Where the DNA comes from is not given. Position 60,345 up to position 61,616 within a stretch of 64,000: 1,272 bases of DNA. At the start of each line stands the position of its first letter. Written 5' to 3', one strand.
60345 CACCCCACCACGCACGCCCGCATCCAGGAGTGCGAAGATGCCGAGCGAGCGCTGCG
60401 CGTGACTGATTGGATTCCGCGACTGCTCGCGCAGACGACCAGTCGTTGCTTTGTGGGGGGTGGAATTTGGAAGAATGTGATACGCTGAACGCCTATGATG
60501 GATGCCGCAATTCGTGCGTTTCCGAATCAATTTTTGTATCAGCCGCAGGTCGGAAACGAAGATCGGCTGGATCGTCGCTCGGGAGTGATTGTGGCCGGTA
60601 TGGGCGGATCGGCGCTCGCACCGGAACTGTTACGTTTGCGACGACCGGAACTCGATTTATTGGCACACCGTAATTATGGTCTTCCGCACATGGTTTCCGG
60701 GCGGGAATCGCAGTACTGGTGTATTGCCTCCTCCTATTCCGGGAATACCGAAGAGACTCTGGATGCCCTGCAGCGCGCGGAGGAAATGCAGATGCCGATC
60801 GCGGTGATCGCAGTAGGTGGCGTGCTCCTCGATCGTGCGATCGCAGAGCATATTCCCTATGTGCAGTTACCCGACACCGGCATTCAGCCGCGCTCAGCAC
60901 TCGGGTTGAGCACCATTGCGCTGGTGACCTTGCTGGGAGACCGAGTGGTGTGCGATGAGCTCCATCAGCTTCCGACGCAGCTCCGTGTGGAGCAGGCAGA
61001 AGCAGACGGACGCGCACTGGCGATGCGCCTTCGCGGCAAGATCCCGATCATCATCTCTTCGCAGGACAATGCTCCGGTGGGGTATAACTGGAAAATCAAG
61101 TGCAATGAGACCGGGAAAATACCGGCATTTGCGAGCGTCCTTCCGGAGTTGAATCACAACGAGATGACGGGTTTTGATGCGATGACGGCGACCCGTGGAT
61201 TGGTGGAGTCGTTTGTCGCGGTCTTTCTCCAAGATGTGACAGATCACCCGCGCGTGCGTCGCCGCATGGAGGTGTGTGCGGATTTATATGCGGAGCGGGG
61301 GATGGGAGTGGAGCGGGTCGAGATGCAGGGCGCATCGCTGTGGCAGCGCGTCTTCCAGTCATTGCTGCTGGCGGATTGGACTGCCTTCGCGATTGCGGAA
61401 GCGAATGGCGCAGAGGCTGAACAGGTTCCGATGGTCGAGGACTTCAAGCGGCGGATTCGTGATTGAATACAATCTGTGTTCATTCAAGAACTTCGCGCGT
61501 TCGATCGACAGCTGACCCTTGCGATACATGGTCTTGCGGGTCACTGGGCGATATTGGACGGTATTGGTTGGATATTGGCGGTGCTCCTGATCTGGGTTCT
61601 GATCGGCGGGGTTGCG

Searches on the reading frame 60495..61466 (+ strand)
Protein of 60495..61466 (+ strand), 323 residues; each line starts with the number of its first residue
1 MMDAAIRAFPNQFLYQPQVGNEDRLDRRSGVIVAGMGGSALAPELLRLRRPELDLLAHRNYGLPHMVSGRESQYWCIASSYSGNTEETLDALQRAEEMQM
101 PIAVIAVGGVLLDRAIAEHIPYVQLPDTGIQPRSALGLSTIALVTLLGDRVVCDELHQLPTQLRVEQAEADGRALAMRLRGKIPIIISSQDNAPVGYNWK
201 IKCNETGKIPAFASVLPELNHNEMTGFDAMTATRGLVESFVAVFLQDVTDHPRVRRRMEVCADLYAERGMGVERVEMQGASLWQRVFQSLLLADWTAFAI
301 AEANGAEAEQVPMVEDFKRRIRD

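Call 81: find_encoding_contigs(protein=window:60495-61466:+, flank=10000, max_places=4)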
Protein window:60495-61466:+ (323 aa): 3 contigs read that carry it; 3 places shown.
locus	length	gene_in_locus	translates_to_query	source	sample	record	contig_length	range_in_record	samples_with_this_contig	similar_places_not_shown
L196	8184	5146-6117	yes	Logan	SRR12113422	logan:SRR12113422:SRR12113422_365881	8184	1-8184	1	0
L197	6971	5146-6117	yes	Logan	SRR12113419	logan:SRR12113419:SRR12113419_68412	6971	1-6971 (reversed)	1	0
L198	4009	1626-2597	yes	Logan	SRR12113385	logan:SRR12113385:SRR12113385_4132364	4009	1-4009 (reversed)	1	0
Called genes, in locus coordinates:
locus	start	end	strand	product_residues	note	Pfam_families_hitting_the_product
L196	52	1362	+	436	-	PF03952:Enolase_N, PF00113:Enolase_C, PF13378:MR_MLE_C (weak)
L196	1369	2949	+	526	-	PF01676:Metalloenzyme, PF06415:iPGM_N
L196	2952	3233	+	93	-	-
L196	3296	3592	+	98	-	-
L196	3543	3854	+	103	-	-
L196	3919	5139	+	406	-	PF22025:ThiI_fer, PF02926:THUMP, PF02568:ThiI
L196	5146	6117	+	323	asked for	PF10432:bact-PGI_C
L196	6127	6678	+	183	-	PF14378:PAP2_3, PF01569:PAP2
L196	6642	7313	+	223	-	-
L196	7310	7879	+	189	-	-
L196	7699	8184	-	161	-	?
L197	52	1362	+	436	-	PF03952:Enolase_N, PF00113:Enolase_C, PF13378:MR_MLE_C (weak)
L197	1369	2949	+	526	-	PF01676:Metalloenzyme, PF06415:iPGM_N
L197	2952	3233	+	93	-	-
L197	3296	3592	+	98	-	-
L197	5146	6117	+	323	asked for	PF10432:bact-PGI_C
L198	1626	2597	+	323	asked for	PF10432:bact-PGI_C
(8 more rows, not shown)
